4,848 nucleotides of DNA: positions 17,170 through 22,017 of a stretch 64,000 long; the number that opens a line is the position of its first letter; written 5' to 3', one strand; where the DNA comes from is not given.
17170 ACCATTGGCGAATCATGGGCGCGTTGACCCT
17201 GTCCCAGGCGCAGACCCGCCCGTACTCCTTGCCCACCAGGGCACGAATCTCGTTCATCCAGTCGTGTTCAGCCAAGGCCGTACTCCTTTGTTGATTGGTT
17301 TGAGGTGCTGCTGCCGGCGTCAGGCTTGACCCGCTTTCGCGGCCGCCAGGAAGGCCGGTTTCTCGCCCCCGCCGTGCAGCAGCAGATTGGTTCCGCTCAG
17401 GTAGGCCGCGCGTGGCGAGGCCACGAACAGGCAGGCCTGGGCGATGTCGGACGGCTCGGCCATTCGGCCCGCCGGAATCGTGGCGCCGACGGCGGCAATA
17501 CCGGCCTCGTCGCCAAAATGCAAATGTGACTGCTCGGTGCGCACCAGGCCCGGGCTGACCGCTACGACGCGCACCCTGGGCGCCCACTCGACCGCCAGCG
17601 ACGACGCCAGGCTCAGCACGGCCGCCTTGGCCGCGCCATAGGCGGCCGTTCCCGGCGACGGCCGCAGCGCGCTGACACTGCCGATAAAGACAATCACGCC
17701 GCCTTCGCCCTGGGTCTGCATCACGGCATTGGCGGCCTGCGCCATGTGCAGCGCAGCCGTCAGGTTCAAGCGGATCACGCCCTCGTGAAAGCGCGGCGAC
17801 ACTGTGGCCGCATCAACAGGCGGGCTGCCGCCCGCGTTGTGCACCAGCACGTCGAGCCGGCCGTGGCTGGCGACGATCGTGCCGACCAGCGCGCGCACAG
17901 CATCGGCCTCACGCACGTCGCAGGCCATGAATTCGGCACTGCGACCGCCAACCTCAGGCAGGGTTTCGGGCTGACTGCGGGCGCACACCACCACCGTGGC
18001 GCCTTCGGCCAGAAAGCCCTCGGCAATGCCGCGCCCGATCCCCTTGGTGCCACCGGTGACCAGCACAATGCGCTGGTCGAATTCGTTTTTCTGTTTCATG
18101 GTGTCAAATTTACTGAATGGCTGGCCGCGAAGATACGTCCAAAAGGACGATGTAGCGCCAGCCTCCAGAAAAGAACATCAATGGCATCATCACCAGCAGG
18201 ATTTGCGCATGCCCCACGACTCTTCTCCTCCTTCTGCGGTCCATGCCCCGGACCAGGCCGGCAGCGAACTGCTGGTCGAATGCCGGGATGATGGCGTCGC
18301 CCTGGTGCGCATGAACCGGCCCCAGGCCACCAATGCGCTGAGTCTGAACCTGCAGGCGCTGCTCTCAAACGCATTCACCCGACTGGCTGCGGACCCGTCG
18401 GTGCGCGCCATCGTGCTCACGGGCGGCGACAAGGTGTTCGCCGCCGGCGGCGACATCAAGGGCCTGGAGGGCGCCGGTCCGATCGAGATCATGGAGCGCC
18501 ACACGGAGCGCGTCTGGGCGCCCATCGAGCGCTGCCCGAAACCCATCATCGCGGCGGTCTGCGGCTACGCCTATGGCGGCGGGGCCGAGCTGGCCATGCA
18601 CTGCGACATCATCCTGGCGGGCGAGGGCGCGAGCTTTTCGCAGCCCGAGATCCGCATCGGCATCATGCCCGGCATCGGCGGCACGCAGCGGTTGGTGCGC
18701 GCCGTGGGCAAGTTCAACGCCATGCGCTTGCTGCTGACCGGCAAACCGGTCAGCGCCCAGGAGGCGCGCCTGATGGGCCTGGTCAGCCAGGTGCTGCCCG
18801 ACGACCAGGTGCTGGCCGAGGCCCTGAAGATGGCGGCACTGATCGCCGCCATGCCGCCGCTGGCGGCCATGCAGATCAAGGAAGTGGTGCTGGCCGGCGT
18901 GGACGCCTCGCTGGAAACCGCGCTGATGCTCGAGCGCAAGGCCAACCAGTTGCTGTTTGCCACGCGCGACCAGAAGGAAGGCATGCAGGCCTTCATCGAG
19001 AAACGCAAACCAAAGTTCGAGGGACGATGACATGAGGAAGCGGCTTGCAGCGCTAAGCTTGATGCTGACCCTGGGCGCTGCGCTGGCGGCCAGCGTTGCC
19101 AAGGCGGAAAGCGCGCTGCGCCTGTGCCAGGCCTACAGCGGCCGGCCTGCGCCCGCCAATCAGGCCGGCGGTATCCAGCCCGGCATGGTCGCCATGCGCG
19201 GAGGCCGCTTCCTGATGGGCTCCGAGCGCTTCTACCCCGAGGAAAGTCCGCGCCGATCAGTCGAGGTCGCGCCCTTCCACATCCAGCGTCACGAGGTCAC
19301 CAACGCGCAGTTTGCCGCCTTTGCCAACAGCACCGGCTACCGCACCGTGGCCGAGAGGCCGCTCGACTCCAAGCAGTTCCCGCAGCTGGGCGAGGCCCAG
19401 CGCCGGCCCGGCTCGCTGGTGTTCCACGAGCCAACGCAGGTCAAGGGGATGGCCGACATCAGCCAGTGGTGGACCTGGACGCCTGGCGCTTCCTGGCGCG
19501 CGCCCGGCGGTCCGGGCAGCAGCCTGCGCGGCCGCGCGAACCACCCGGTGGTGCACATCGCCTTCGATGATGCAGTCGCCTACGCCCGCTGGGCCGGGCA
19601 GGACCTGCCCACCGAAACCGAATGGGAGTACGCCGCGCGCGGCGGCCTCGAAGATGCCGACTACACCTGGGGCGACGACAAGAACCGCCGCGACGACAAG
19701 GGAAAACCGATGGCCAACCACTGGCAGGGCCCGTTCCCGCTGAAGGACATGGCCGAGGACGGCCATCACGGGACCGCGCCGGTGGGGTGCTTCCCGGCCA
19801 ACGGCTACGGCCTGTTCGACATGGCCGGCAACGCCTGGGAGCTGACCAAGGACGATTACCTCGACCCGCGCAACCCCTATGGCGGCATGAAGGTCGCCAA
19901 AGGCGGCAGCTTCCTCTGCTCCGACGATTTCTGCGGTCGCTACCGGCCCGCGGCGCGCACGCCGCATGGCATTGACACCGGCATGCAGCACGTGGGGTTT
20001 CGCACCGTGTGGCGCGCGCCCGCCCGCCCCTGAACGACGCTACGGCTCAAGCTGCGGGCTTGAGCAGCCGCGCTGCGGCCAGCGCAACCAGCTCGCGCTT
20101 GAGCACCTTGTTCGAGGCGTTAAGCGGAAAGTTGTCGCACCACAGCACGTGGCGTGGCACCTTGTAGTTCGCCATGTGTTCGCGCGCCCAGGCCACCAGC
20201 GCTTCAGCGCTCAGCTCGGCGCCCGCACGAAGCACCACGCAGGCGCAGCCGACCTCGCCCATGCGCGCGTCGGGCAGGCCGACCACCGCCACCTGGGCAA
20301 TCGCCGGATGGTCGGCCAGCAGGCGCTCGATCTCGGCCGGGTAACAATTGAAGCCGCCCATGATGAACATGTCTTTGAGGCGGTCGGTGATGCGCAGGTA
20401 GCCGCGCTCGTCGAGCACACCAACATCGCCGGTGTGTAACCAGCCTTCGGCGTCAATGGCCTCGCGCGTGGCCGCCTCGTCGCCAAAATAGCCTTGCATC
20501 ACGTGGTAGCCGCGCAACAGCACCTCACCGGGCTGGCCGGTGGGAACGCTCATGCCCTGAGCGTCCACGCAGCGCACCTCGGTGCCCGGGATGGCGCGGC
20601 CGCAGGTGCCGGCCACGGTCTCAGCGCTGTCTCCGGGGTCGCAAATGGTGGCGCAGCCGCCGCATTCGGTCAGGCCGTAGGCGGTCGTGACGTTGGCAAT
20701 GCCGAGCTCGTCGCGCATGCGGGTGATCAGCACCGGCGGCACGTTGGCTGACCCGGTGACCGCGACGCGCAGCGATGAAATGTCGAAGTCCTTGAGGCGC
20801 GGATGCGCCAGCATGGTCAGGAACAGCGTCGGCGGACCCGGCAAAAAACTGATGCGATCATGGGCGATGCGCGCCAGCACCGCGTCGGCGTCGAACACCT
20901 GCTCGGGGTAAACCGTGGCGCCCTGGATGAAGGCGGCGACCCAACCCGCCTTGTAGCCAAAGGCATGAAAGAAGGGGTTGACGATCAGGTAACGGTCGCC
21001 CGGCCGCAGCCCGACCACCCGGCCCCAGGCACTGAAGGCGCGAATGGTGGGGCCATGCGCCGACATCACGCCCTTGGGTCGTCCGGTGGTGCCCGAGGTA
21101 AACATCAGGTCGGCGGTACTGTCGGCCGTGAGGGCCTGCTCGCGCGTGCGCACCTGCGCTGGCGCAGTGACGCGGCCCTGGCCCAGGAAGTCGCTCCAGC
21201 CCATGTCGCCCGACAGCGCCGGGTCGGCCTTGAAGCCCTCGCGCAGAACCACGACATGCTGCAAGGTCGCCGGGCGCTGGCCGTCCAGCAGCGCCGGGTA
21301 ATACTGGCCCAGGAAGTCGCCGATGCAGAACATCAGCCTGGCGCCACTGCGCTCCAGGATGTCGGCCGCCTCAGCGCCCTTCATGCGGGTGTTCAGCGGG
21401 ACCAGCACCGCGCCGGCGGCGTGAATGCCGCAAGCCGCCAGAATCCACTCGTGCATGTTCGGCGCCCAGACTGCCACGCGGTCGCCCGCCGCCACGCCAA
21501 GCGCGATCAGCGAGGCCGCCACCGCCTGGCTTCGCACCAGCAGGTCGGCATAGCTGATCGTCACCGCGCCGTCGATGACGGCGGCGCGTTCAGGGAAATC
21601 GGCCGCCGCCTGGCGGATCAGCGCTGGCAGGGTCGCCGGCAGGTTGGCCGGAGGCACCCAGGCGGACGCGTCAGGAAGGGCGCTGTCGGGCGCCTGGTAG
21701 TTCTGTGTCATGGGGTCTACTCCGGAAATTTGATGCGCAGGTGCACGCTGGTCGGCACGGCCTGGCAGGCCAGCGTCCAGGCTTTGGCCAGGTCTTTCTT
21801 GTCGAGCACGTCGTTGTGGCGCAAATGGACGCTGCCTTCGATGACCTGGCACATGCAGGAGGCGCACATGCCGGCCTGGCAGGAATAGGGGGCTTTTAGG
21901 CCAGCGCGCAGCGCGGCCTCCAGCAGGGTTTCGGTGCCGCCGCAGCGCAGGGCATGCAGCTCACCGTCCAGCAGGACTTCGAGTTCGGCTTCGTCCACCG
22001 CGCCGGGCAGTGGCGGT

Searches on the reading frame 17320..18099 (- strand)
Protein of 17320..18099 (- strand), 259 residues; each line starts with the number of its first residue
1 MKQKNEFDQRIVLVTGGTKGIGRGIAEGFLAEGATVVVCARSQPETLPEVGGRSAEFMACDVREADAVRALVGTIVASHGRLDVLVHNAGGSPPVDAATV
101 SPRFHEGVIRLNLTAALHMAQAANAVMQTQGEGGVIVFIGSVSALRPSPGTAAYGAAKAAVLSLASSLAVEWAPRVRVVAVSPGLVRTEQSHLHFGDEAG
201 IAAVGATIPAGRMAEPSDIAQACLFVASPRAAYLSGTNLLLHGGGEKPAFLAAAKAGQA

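Call 7: search_protein_families(library=ncbifam, proteins=[window:17320-18099:-])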
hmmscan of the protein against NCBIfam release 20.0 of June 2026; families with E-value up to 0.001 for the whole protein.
window:17320-18099:- (259 aa): 231 families (the best 25 are shown)
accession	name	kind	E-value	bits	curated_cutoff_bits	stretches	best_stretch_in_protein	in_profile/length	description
NF005893.0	PRK07856.1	equivalog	2.2e-117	390.8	255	1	3-256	3-252/255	SDR family oxidoreductase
NF005559.1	PRK07231.1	subfamily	1.7e-59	201.4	215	1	7-244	2-246/249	glucose 1-dehydrogenase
NF009466.0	PRK12826.1-2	subfamily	5.6e-51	173.4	222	1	9-245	3-244/248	3-oxoacyl-ACP reductase FabG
NF009468.0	PRK12826.1-4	equivalog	5.7e-50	170.4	318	1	5-248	3-250/256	SDR family oxidoreductase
NF005095.0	PRK06523.1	subfamily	2.4e-47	161.6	231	1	1-244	2-256/261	oxidoreductase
NF052558.1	MBtsdlDhBudC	equivalog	2.5e-47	161.5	270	1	7-244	1-240/250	meso-2,3-butanediol dehydrogenase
NF005309.0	PRK06841.1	subfamily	2.5e-46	158.3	286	1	4-244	10-251/255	GolD/DthD family dehydrogenase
NF004791.0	PRK06138.1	equivalog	1.2e-45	155.8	312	1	7-244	3-248/252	SDR family oxidoreductase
NF005067.0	PRK06484.1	equivalog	4.5e-45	154.2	713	1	3-245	3-251/524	short chain dehydrogenase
NF004198.0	PRK05653.1-3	equivalog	7.6e-44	150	296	1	7-244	5-245/248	3-oxoacyl-ACP reductase FabG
NF004202.0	PRK05653.2-2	equivalog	3.3e-43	148.1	333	1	8-253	6-255/259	3-oxoacyl-ACP reductase FabG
NF053807.1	RhamDHLra1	equivalog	5.6e-43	147.4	400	1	8-244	3-246/252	L-rhamnose 1-dehydrogenase Lra1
TIGR01830.1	3oxo_ACP_reduc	equivalog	1.4e-42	146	297.75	1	12-244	1-237/239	3-oxoacyl-[acyl-carrier-protein] reductase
NF005681.0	PRK07478.1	subfamily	4.9e-42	144.1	267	1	6-244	3-248/254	SDR family oxidoreductase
NF005873.0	PRK07814.1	equivalog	2.9e-41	141.6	346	1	7-249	8-255/263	SDR family oxidoreductase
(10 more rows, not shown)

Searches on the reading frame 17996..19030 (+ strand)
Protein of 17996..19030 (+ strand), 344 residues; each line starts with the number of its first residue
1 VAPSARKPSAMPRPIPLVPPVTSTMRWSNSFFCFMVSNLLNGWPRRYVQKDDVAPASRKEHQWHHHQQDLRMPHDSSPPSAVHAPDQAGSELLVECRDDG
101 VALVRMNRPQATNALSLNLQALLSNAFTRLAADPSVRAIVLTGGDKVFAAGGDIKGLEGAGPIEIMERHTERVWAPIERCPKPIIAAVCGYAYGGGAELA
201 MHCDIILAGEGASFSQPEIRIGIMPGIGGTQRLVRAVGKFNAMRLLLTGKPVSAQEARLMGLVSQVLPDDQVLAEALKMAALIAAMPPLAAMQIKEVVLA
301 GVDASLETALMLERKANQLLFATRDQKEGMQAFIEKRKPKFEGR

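Call 7: search_protein_families(library=ncbifam, proteins=[window:17996-19030:+])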
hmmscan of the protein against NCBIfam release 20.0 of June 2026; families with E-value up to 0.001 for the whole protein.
window:17996-19030:+ (344 aa): 73 families (the best 25 are shown)
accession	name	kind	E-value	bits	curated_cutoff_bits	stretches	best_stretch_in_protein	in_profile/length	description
NF006007.0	PRK08138.1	subfamily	1.8e-124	414.3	355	1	90-344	7-261/261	enoyl-CoA hydratase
NF004517.0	PRK05862.1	equivalog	3.5e-82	275.8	396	1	91-343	5-256/257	enoyl-CoA hydratase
NF007239.0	PRK09674.1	equivalog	2.4e-79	266.4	371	1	91-344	4-257/257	2,3-dehydroadipyl-CoA hydratase PaaF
NF051848.1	EnCoAHydtEchA19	equivalog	6.1e-74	248.8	400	1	94-344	4-258/258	enoyl-CoA hydratase EchA19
NF004475.0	PRK05809.1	subfamily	6e-63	212.7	394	1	97-343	10-259/260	short-chain-enoyl-CoA hydratase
NF005802.0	PRK07657.1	equivalog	1.3e-62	211.7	363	1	92-343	5-259/260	enoyl-CoA hydratase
NF005803.0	PRK07658.1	equivalog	2.6e-61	207.3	313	1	96-344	7-257/257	enoyl-CoA hydratase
NF004840.0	PRK06190.1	equivalog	1e-58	199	253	1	91-320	4-235/260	enoyl-CoA hydratase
NF004634.0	PRK05980.1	equivalog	2.2e-57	194.4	375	1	95-343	7-262/263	crotonase/enoyl-CoA hydratase family protein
NF005864.0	PRK07799.1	equivalog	2.8e-56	190.6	316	1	89-343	7-265/266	crotonase/enoyl-CoA hydratase family protein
NF006100.0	PRK08252.1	subfamily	2.7e-55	187.7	282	1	91-344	4-254/254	crotonase/enoyl-CoA hydratase family protein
NF006699.0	PRK09245.1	subfamily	2.7e-54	184.2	354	1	92-344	4-266/266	crotonase/enoyl-CoA hydratase family protein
NF042430.2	EnCoAhydt_DpgD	equivalog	6.7e-53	179.8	400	1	97-343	3-257/258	enoyl-CoA-hydratase DpgD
NF046063.1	oxepin_alt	equivalog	8.2e-53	179.5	300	1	97-340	6-254/254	oxepin-CoA hydrolase, alternative type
NF004781.0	PRK06127.1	subfamily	3e-51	174.6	291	1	91-344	11-269/269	enoyl-CoA hydratase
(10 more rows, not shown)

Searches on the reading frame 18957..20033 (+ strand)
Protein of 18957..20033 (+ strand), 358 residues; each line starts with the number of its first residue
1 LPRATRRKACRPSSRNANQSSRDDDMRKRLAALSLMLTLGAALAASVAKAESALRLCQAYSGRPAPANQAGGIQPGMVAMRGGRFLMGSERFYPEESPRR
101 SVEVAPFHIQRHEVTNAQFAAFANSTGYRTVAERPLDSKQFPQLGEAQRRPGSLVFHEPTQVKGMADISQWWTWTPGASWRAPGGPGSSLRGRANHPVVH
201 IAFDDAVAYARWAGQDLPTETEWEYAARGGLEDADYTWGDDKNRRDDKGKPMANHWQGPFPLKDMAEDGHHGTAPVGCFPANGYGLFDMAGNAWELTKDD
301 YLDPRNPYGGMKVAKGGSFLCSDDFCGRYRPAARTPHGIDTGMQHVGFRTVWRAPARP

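Call 7: search_protein_families(library=ncbifam, proteins=[window:18957-20033:+])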
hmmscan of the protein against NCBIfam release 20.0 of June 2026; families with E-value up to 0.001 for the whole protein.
window:18957-20033:+ (358 aa): 7 families
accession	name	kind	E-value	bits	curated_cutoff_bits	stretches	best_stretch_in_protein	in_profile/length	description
TIGR03525.2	GldK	equivalog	2.7e-28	99.4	350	2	216-302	257-339/408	T9SS ring complex lipoprotein PorK/GldK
TIGR03440.2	egtB_TIGR03440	equivalog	2.8e-25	89.3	360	2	193-317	271-364/413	ergothioneine biosynthesis protein EgtB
NF041186.1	SenA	equivalog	1.8e-24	86.8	420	1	63-302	153-323/382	selenoneine synthase SenA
NF051459.1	pyoverdine_PvdO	equivalog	1.1e-15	57.5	500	1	194-303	116-221/280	dihydropyoverdine dehydrogenase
TIGR03524.1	GldJ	equivalog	1.3e-10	40.6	458.2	1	216-301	265-365/559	gliding motility lipoprotein GldJ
TIGR04344.1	ovoA_Nterm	equivalog_domain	7.1e-08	31.7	400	0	196-312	296-391/444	5-histidylcysteine sulfoxide synthase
TIGR03530.1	GldJ_short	equivalog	0.00053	19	382.9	0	217-301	212-317/396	gliding motility lipoprotein GldJ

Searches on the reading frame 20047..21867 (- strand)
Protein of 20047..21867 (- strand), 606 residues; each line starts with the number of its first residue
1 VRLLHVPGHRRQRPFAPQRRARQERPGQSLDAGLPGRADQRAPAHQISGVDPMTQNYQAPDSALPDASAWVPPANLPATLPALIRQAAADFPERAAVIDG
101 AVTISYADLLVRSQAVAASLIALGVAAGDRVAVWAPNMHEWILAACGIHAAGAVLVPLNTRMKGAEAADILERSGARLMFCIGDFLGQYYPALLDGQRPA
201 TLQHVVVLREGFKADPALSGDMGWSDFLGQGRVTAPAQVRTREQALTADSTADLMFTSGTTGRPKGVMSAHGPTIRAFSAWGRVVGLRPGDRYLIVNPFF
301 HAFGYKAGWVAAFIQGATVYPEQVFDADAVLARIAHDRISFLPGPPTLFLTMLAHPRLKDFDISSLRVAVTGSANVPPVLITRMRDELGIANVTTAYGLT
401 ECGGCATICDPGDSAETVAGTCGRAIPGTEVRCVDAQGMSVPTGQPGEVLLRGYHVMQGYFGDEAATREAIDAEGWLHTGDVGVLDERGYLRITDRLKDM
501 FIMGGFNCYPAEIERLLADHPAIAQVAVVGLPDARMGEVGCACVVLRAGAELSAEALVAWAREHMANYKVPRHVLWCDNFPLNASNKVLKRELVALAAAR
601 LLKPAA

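Call 7: search_protein_families(library=ncbifam, proteins=[window:20047-21867:-])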
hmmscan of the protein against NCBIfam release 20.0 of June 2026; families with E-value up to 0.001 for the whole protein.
window:20047-21867:- (606 aa): 106 families (the best 25 are shown)
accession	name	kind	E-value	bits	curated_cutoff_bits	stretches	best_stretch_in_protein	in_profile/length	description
NF005801.1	PRK07656.1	equivalog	1.9e-218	726.2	657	1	79-593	2-499/500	FadD3 family acyl-CoA ligase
NF009233.0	PRK12583.1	subfamily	2.4e-126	422.3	832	1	79-601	19-554/558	fatty acid CoA ligase family protein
NF004837.0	PRK06187.1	subfamily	6.8e-125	417.3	476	1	77-593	7-518/531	long-chain-fatty-acid--CoA ligase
NF006182.0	PRK08316.1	subfamily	2.5e-106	356.2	663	1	79-594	12-514/523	fatty acyl-CoA synthetase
NF006181.0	PRK08314.1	subfamily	3.2e-92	309.6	705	1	79-594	25-551/563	long-chain-fatty-acid--CoA ligase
NF004114.0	PRK05605.1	equivalog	2.6e-90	303.4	766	2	222-594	196-566/575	long-chain-fatty-acid--CoA ligase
NF005676.0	PRK07470.1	equivalog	2.4e-89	300.4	774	1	80-595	22-527/544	acyl-CoA synthetase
NF004797.0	PRK06145.1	equivalog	8.9e-88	294.8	850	1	83-593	7-491/499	acyl-CoA synthetase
NF006020.0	PRK08162.1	subfamily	1e-86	291.4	677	1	82-594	23-535/545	acyl-CoA synthetase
NF052580.1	Str24CoAsynCasG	equivalog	1.7e-85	287.4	750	2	241-593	180-546/548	steroid-24-oyl-CoA synthetase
NF004822.0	PRK06178.1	equivalog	1.1e-83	281.8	782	1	79-597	38-567/571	acyl-CoA synthetase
NF005714.0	PRK07529.1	subfamily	9.2e-83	278.6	632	1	86-603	38-582/640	acyl-CoA synthetase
NF004814.0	PRK06164.1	equivalog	1.5e-82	277.9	677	1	78-602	10-535/540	acyl-CoA synthetase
NF004758.0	PRK06087.1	equivalog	3.7e-82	276.5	736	1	79-599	25-537/548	medium-chain fatty-acid--CoA ligase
NF005702.0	PRK07514.1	subfamily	8.8e-82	275.1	558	1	85-593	10-496/506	malonyl-CoA synthase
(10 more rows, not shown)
